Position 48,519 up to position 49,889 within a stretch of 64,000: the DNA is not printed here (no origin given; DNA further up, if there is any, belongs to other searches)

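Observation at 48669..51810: Compact three-gene sulfoquinovose catabolic cluster (smoC-like, smoB-like, divergent GH188-like)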

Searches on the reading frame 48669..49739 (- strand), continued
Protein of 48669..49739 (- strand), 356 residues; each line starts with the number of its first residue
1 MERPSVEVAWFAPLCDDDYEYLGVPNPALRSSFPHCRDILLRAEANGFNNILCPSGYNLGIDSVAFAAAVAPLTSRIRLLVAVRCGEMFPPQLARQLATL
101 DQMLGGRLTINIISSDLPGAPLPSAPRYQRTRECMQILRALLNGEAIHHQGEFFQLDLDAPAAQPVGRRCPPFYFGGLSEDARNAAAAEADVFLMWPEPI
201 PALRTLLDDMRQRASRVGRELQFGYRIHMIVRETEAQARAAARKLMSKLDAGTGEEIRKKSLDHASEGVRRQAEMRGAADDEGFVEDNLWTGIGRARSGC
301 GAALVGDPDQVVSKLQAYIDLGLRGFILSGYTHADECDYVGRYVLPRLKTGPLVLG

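Call 25: search_solved_structures(query=window:48669-49739:-, max_evalue=1e-25, show_alignments=5)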
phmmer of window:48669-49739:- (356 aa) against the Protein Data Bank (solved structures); distinct sequences matched with E-value up to 1e-25: 6.
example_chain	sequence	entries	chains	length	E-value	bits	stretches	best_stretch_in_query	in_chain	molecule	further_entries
7oh2_A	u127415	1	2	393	4.3e-114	384.5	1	5-352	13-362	Alkanesulfonate monooxygenase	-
7olf_A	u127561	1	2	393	1.6e-112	379.3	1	5-352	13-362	Methanesulfonate sulfonatase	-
7jv3_A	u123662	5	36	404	6.6e-71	242.5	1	4-348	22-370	Alkanesulfonate monooxygenase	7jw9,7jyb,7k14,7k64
1nqk_A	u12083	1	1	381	6e-56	193.3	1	5-349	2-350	Alkanesulfonate monooxygenase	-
1m41_A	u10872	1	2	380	7.3e-56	193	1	6-349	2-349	FMNH2-dependent alkanesulfonate monooxygenase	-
8t0u_A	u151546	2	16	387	6.8e-28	101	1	37-349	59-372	FMNH(2)-dependent dimethylsulfone monooxygenase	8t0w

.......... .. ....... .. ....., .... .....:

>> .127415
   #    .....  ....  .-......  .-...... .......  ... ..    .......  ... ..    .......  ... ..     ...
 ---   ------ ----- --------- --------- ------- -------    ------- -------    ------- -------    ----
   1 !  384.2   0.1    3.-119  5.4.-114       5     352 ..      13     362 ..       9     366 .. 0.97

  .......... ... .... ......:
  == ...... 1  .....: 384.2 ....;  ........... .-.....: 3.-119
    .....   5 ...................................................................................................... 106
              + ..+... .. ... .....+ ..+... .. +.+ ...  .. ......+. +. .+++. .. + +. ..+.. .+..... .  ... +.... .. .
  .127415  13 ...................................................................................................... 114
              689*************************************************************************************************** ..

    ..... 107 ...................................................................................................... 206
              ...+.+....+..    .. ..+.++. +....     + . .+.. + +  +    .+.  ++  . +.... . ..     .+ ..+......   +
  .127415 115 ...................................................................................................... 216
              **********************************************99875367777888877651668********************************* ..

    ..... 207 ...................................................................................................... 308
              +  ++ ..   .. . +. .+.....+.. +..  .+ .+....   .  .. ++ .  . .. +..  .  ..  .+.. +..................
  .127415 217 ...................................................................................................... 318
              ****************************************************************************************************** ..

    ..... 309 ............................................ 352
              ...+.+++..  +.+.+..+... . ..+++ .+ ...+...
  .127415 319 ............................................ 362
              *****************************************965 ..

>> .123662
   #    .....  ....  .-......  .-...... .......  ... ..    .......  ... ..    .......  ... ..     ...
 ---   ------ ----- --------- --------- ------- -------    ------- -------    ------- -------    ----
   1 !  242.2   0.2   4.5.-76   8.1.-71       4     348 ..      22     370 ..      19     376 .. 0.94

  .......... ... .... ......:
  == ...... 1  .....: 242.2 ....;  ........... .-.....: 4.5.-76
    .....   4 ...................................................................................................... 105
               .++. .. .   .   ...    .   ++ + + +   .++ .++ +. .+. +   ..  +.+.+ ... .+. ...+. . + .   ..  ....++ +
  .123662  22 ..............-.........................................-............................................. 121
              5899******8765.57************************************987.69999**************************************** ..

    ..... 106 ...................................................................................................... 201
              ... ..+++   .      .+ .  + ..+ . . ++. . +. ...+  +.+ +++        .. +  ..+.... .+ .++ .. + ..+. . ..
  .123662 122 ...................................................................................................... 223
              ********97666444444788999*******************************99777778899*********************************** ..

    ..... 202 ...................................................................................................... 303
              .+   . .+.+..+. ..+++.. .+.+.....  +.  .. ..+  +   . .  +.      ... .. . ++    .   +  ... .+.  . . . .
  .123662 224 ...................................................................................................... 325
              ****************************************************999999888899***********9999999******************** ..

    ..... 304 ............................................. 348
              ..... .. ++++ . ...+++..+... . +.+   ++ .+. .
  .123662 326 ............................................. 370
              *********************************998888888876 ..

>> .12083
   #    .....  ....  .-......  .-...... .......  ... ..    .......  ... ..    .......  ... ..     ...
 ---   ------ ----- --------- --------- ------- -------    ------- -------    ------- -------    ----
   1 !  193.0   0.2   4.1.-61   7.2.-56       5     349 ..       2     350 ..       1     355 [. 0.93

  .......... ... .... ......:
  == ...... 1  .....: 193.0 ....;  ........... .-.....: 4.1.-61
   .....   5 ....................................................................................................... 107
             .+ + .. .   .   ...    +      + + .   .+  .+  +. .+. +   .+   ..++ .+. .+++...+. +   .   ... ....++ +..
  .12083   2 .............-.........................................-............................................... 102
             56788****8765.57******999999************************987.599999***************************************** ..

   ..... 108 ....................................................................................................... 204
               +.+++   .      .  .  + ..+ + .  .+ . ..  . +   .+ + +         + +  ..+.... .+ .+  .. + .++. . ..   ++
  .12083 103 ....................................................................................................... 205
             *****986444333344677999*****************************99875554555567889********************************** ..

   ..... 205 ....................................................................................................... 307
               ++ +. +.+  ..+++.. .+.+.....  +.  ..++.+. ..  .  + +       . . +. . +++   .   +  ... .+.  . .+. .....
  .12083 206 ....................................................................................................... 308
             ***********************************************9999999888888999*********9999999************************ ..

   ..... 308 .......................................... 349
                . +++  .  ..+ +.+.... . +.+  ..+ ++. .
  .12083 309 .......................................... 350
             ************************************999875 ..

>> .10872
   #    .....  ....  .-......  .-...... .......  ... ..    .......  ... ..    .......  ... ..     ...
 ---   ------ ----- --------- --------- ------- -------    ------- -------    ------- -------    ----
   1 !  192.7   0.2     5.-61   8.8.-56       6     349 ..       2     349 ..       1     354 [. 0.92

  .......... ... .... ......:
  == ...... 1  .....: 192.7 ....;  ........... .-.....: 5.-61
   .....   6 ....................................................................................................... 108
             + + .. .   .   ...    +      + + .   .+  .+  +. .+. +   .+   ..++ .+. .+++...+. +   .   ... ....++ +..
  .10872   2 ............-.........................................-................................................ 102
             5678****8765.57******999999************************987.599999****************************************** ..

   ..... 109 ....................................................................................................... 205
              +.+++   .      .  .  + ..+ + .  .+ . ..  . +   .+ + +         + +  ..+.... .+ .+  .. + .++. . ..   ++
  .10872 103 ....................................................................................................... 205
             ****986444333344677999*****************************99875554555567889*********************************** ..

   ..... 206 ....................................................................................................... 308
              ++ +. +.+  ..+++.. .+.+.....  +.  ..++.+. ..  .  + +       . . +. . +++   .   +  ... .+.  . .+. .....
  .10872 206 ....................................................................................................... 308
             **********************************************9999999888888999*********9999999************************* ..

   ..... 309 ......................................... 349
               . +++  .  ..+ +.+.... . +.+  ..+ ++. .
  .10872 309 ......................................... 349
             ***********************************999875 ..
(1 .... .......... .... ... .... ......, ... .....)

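Call 35: search_protein_representatives(protein=window:48669-49739:-)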
Query: 356 residues. Proteins with E-value up to 0.001 (for the whole library): 5411; up to 1e-10: 1362; up to 1e-30: 229. The best 150 are listed.
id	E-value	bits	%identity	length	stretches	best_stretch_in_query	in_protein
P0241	1.6e-131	455.1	59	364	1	6-353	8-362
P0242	2.5e-121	421.6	55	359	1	3-348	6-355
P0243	9.8e-107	373.5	61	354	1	23-302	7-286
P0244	4.1e-103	361.6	50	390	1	6-349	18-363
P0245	1.0e-101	357.0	52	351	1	6-351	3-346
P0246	7.8e-100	350.8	50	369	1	4-349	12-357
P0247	2.8e-96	339.2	62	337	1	91-349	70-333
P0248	1.0e-94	334.0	64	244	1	6-242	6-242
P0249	2.7e-84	299.7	59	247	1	110-353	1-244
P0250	2.5e-83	296.6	66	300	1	2-215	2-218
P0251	1.4e-78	280.9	62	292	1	6-203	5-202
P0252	1.3e-74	267.9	60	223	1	12-203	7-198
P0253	1.9e-72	260.7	45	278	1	4-276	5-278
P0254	1.5e-71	257.8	65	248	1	135-318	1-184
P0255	4.7e-70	252.9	67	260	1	5-179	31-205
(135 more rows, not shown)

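Call 61: search_protein_families(library=pfam, max_evalue=0.000001, proteins=[L044:9084-9977:+, L038:11781-12623:+, L053:2718-3962:-, L036:5234-5875:-, L072:2738-5152:-])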
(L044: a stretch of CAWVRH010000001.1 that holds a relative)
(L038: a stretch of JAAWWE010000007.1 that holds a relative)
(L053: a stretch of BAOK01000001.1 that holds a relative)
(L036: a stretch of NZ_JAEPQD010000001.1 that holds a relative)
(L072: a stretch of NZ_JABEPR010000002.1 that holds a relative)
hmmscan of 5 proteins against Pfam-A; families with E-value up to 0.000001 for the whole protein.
L044:9084-9977:+ (297 aa): 1 family
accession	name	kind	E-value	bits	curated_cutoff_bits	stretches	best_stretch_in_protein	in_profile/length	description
PF00480.26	ROK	-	2.2e-75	254.4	22.9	1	3-295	2-293/294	ROK family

L038:11781-12623:+ (280 aa): 1 family
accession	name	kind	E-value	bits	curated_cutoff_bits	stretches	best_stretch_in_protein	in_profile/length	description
PF02668.22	TauD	-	4.5e-75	253.4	27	1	8-273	2-267/267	Taurine catabolism dioxygenase TauD, TfdA family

L053:2718-3962:- (414 aa): 1 family
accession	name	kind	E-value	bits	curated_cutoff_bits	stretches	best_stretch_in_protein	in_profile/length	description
PF07690.21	MFS_1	-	5.6e-32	111.4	33.4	1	35-374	3-346/347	Major Facilitator Superfamily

L036:5234-5875:- (213 aa): 3 families
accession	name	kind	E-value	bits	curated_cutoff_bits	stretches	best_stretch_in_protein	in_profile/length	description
PF02798.26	GST_N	-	7.7e-16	58.6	20.9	1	2-73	3-75/76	Glutathione S-transferase, N-terminal domain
PF13409.12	GST_N_2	-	1.7e-13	51.4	25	1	12-74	5-69/70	Glutathione S-transferase, N-terminal domain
PF13417.12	GST_N_3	-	8.4e-13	48.9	22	1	4-78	1-73/75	Glutathione S-transferase, N-terminal domain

L072:2738-5152:- (804 aa): 2 families
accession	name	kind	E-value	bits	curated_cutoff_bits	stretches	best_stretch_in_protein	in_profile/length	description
PF00593.30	TonB_dep_Rec_b-barrel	-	1e-41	144.7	27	1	327-766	50-436/436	TonB dependent receptor-like, beta-barrel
PF07715.20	Plug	-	5.3e-20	72.3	23.9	1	90-198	2-107/107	TonB-dependent Receptor Plug Domain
